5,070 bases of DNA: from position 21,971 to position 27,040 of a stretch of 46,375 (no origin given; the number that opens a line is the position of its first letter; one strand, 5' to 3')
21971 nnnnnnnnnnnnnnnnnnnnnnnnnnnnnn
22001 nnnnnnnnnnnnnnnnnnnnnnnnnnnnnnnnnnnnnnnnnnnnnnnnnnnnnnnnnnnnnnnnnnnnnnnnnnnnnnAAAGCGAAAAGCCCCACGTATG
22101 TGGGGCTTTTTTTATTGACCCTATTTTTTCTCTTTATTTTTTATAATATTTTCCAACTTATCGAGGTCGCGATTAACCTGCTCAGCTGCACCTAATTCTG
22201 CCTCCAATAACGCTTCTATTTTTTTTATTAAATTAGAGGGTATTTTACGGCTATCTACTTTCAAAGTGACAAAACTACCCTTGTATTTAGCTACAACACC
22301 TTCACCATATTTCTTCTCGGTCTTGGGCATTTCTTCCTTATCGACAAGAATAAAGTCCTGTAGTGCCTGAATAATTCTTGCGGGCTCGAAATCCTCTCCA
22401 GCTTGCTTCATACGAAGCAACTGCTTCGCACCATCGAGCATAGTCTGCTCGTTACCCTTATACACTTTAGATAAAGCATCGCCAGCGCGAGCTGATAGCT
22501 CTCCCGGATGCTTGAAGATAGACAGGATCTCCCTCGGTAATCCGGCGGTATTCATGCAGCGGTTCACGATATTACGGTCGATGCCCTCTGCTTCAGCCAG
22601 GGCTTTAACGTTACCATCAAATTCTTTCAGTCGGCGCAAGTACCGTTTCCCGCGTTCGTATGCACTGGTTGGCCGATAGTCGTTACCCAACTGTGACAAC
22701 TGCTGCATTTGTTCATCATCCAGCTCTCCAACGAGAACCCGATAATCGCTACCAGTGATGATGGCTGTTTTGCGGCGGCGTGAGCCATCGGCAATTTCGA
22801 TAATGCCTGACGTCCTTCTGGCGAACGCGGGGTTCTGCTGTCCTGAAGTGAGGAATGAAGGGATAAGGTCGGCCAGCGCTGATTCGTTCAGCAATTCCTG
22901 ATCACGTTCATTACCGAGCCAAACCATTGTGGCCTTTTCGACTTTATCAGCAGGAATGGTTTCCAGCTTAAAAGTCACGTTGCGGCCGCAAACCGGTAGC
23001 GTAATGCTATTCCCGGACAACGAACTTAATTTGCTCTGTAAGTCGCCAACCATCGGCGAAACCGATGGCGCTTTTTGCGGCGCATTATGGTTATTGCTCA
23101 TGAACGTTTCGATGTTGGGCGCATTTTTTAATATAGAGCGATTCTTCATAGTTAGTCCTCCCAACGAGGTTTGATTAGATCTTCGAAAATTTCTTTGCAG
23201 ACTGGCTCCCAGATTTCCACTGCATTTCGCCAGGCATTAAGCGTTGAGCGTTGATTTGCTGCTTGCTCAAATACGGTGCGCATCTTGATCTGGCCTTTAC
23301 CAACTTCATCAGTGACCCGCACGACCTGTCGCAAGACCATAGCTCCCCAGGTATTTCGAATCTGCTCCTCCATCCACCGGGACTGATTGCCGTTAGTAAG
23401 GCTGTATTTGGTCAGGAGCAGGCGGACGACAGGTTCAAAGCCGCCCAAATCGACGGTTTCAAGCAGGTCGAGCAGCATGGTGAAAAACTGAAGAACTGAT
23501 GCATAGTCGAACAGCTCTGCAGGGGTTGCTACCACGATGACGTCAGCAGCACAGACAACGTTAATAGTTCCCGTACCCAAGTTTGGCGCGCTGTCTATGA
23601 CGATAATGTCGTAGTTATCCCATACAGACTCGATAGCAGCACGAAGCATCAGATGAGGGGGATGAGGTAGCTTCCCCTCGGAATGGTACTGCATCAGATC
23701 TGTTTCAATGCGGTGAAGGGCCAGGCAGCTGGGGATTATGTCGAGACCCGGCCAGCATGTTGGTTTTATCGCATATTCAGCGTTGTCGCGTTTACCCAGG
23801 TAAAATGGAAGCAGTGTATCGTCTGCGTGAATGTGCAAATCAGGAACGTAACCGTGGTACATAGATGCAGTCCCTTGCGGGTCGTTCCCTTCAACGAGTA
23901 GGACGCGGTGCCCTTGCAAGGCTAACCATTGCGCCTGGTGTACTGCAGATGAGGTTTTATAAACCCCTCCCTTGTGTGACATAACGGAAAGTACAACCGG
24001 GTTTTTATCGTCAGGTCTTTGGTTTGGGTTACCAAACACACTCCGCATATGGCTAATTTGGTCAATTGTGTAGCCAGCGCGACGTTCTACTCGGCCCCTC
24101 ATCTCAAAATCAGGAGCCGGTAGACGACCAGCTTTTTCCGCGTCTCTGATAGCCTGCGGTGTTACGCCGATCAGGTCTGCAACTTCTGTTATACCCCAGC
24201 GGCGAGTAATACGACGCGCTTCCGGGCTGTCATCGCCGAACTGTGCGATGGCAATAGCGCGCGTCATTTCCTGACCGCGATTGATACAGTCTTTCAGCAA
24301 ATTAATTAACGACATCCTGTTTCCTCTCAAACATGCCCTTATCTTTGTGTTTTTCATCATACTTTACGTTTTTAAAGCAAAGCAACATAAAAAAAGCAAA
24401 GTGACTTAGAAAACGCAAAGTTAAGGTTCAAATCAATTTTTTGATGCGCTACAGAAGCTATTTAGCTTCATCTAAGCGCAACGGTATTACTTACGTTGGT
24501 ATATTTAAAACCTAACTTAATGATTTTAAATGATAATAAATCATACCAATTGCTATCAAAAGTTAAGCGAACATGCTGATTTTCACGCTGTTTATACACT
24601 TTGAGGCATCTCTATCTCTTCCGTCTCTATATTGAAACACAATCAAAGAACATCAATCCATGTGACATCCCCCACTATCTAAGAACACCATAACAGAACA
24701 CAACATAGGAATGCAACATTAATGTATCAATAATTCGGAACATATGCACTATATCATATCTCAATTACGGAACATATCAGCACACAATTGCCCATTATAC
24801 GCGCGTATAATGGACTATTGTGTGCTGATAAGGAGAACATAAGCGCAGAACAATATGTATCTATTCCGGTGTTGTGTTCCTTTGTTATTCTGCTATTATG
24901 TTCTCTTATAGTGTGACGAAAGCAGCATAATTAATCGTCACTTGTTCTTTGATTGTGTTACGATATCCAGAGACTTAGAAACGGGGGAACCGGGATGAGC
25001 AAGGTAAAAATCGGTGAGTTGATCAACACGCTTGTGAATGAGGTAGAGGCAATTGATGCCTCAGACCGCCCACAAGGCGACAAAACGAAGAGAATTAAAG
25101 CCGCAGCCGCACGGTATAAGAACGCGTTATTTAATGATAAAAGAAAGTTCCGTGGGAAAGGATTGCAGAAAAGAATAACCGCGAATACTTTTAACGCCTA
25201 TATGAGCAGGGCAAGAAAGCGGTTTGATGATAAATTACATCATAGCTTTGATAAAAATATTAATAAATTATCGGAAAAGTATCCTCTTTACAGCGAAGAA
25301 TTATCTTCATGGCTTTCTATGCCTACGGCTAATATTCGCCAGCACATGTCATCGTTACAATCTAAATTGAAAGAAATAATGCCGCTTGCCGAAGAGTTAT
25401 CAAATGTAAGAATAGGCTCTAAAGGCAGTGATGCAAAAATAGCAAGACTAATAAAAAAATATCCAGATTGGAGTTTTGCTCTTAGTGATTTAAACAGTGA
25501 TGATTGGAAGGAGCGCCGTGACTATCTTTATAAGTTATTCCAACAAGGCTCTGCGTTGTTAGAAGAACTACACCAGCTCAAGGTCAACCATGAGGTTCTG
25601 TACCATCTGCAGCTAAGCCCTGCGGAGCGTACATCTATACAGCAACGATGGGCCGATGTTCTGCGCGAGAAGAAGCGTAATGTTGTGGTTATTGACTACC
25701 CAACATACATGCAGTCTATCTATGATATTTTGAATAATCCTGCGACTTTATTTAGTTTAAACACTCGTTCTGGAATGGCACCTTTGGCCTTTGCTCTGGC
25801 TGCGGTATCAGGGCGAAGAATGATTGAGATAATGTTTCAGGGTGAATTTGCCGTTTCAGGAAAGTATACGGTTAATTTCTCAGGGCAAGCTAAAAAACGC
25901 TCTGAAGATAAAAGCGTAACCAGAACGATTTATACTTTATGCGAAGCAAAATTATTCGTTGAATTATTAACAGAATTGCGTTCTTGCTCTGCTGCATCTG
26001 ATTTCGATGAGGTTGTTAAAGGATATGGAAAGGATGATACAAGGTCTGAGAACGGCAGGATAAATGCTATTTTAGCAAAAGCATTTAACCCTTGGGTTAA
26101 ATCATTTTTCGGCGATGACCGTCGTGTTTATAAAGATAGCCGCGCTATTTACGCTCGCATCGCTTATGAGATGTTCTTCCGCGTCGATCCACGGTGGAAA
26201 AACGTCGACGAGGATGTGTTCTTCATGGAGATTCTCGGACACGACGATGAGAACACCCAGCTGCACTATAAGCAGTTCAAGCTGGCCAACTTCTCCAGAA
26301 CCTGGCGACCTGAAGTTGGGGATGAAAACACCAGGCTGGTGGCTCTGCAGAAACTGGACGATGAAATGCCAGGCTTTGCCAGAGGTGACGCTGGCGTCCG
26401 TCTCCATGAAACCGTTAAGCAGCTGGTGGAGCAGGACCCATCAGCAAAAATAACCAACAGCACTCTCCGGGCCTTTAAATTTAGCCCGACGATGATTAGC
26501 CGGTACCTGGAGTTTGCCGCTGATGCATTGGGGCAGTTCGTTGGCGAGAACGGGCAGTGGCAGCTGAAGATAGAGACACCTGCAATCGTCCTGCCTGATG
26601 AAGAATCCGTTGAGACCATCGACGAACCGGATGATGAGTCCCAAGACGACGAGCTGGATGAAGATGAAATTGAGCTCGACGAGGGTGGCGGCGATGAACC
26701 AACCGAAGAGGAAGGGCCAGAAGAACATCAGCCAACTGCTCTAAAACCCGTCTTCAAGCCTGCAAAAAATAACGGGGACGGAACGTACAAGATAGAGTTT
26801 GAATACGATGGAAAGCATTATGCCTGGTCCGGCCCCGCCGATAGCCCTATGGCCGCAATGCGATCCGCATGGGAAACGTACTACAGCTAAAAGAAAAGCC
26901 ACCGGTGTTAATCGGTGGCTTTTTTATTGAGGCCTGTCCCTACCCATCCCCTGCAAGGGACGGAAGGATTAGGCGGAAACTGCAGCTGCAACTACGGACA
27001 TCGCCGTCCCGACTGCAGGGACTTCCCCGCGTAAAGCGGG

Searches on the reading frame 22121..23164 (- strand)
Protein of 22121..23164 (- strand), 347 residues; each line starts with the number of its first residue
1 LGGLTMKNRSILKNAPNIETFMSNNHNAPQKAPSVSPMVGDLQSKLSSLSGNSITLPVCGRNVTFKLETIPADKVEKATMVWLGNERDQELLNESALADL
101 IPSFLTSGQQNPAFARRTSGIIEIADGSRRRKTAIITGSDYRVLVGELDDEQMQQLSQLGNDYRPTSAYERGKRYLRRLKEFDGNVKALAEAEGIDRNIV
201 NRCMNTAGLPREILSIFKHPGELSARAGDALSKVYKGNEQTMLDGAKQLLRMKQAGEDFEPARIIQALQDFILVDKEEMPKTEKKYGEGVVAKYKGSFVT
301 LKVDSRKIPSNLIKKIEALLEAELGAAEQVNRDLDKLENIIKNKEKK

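Call 45: search_protein_families(library=pfam, proteins=[window:22121-23164:-], max_evalue=0.00001)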
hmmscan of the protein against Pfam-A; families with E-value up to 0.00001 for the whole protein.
window:22121-23164:- (347 aa): 1 family
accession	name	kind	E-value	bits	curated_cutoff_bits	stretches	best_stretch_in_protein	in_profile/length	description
PF18090.7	SoPB_HTH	-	8e-21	74.4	27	1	166-235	1-71/75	Centromere-binding protein HTH domain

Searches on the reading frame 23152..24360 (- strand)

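Call 45: search_protein_families(library=pfam, proteins=[window:23152-24360:-], max_evalue=0.00001)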
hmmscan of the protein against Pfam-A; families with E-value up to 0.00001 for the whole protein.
window:23152-24360:- (402 aa): 2 families
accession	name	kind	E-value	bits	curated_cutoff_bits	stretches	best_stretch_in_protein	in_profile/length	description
PF13614.12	AAA_31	-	2.8e-25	89.7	27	1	123-296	3-164/177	AAA domain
PF01656.29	CbiA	-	1.5e-14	54.4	25.4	1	125-357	2-119/125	CobQ/CobB/MinD/ParA nucleotide binding domain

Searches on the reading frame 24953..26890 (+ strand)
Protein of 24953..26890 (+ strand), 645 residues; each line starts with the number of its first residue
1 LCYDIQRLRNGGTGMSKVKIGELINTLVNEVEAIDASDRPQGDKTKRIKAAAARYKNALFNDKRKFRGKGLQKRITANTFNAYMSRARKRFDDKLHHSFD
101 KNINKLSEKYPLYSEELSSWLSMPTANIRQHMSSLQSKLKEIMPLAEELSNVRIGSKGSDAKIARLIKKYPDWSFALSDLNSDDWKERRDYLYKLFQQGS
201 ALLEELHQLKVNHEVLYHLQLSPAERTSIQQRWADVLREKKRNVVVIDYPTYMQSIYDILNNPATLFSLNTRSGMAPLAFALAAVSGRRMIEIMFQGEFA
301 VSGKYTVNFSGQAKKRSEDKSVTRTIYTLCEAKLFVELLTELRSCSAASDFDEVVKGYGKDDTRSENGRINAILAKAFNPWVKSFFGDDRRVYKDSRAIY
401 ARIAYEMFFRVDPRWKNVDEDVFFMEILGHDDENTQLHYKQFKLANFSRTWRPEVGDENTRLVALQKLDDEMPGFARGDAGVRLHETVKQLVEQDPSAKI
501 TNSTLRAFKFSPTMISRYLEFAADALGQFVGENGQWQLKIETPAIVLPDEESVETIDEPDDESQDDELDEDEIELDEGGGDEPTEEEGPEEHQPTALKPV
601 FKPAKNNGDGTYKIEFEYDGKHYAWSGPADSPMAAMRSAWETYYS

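Call 45: search_protein_families(library=pfam, proteins=[window:24953-26890:+], max_evalue=0.00001)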
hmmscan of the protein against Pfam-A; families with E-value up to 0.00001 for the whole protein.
window:24953-26890:+ (645 aa): 4 families
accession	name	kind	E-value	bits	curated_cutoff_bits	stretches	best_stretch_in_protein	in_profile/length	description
PF20849.2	TelK_muzzle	-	6.8e-61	204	27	1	95-212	1-118/118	Protelomerase, muzzle domain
PF22853.1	TelK_N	-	2.5e-47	159.5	28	1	18-92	1-75/75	Protelomerase TelK-like N-terminal domain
PF20818.2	TelK_stirrup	-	4.4e-47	158.5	27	1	458-548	1-91/92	Protelomerase, stirrup domain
PF16684.10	ResT-TelK_cat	-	9.1e-24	84.4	27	1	274-442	22-181/181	Telomere resolvase ResT/TelK catalytic domain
